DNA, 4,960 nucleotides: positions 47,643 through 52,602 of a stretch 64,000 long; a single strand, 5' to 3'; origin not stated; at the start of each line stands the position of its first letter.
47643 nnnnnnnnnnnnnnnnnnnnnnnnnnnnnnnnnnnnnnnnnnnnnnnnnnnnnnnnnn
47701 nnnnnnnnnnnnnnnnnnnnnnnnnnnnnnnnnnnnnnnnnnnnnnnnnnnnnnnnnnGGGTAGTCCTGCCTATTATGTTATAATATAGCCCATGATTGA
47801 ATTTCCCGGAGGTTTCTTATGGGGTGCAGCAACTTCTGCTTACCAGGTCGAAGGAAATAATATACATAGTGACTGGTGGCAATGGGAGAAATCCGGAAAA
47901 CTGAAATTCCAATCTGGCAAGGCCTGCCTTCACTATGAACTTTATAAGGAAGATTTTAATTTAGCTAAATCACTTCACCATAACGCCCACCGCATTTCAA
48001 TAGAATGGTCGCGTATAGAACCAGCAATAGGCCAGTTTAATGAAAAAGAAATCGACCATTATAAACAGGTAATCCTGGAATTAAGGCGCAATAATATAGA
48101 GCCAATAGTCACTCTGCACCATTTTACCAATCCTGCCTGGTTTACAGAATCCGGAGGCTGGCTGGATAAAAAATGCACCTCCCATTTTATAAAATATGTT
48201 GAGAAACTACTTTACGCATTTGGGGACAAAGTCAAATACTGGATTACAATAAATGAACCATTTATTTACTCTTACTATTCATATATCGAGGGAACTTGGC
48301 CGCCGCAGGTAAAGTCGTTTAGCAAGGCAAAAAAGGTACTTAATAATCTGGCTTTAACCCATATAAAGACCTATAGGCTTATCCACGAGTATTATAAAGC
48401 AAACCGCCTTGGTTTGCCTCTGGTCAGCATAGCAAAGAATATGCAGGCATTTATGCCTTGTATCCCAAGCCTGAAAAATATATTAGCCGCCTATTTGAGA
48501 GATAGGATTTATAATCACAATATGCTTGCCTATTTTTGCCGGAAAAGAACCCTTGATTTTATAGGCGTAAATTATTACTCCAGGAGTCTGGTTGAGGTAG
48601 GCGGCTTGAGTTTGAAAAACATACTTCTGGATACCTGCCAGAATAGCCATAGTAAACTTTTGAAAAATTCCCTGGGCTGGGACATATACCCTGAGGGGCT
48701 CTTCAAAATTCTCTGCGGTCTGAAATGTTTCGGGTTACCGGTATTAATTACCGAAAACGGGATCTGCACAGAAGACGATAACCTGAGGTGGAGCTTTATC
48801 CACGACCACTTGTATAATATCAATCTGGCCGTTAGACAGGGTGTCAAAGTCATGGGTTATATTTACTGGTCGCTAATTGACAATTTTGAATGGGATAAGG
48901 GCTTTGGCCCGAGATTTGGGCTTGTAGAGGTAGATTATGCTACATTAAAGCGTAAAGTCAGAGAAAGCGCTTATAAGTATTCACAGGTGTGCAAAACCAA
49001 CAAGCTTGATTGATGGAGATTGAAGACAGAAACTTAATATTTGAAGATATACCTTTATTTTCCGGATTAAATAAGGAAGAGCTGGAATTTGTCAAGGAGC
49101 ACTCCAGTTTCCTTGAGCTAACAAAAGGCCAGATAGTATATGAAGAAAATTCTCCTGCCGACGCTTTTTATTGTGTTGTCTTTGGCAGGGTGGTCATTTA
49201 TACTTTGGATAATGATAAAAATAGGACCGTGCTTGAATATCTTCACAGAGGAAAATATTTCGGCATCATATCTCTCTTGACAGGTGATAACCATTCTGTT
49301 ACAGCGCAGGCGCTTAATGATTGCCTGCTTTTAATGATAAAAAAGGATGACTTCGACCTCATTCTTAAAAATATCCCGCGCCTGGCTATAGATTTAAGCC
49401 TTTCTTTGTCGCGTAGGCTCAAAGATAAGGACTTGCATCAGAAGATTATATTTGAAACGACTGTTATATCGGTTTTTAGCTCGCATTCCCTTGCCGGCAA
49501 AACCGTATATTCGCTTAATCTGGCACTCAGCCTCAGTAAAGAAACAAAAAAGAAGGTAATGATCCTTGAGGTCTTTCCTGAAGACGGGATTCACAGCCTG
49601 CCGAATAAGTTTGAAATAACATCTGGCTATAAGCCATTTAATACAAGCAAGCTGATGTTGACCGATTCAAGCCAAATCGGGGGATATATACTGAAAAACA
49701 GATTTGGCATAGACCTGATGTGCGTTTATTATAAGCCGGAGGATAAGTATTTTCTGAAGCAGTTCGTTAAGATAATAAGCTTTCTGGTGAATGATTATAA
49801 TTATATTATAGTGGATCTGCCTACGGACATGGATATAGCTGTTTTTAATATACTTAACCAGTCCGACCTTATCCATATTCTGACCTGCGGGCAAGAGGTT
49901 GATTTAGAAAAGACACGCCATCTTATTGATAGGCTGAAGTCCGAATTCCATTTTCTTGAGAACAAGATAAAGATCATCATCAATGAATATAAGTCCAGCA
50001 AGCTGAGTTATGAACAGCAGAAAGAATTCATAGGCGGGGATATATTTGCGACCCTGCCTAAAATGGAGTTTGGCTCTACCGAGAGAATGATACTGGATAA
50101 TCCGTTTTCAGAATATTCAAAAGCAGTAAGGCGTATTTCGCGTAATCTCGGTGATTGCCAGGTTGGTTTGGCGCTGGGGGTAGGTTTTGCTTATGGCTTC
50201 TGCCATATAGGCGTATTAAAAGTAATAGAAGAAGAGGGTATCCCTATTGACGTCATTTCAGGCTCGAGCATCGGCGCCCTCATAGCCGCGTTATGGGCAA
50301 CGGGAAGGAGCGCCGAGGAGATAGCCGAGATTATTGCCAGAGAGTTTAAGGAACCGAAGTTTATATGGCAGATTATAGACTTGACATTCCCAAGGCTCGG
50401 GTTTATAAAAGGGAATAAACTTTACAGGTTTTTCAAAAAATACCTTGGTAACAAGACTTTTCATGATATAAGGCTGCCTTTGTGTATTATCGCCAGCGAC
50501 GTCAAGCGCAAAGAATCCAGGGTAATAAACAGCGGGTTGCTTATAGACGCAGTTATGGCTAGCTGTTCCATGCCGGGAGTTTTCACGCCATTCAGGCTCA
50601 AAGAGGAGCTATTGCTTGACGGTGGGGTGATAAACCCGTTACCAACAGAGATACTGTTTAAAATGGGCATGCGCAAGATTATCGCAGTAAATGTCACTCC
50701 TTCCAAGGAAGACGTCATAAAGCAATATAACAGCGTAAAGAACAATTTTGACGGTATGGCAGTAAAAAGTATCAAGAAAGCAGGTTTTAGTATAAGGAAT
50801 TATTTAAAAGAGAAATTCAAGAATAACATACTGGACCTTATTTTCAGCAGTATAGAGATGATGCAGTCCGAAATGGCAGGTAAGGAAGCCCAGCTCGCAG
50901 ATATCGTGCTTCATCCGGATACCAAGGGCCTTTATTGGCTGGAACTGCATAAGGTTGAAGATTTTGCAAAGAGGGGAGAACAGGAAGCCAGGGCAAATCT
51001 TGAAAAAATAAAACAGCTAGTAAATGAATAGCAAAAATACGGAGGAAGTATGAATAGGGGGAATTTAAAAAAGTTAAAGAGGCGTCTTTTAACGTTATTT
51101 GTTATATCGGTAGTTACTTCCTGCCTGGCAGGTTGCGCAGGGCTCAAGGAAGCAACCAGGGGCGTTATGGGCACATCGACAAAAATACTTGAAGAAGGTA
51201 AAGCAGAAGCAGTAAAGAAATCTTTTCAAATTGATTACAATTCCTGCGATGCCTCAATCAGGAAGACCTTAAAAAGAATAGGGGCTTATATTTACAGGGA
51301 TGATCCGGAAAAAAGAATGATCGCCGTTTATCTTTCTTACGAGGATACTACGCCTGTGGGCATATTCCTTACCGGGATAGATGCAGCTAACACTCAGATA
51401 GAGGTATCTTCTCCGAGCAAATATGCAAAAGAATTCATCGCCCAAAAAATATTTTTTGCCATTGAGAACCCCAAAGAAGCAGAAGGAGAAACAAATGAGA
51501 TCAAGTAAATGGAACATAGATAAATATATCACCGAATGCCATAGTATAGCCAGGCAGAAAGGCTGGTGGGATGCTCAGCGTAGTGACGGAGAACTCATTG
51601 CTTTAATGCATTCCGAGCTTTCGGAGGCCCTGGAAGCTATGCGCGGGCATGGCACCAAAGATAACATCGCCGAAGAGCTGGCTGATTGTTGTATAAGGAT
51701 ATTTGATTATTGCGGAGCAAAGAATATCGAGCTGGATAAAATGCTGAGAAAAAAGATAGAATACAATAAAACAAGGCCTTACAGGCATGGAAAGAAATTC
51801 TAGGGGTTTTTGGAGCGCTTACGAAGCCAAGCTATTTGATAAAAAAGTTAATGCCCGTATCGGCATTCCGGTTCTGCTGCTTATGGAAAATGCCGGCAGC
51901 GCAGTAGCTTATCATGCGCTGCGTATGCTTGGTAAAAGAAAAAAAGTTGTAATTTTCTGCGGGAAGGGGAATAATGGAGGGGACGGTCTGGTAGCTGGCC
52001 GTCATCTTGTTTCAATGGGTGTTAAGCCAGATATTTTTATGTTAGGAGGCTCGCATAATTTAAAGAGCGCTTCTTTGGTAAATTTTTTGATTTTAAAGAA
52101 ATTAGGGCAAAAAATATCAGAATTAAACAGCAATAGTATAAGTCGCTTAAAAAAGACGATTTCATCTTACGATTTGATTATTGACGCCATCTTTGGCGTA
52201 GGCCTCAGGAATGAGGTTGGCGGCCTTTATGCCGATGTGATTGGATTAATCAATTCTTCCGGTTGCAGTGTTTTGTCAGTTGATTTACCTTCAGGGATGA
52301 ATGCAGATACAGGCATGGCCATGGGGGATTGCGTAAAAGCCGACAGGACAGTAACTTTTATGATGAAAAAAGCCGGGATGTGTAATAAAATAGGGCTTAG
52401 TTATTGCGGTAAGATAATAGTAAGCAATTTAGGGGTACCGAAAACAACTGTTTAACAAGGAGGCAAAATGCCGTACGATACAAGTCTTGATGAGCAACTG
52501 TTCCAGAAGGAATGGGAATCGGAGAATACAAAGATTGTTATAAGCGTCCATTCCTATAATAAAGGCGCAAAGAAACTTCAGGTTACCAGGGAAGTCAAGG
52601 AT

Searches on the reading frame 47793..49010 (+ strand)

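Call 72: search_protein_families(library=pfam, proteins=[window:47793-49010:+], max_evalue=0.0001)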
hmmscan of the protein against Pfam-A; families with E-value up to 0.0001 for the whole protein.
window:47793-49010:+ (406 aa): 1 family
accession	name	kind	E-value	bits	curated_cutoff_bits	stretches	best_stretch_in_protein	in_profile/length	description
PF00232.24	Glyco_hydro_1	-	5.3e-85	286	22.6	2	3-242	4-247/453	Glycosyl hydrolase family 1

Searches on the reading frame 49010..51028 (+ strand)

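Call 72: search_protein_families(library=pfam, proteins=[window:49010-51028:+], max_evalue=0.0001)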
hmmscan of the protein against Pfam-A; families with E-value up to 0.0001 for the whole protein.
window:49010-51028:+ (673 aa): 3 families
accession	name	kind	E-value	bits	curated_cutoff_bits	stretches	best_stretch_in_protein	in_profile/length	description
PF01734.28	Patatin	-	7.4e-32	111.5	27.7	1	387-549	1-190/191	Patatin-like phospholipase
PF00027.35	cNMP_binding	-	3.6e-20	72.2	27.5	1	36-120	3-87/89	Cyclic nucleotide-binding domain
PF13614.12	AAA_31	-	9.6e-05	22.8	27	0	151-311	2-166/177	AAA domain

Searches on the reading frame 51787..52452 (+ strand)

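Call 72: search_protein_families(library=pfam, proteins=[window:51787-52452:+], max_evalue=0.0001)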
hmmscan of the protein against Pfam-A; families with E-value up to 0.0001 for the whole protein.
window:51787-52452:+ (222 aa): 1 family
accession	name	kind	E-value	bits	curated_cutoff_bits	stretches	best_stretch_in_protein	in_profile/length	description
PF03853.21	YjeF_N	-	1.8e-49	168.4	24.9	1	32-197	4-169/169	YjeF-related protein N-terminus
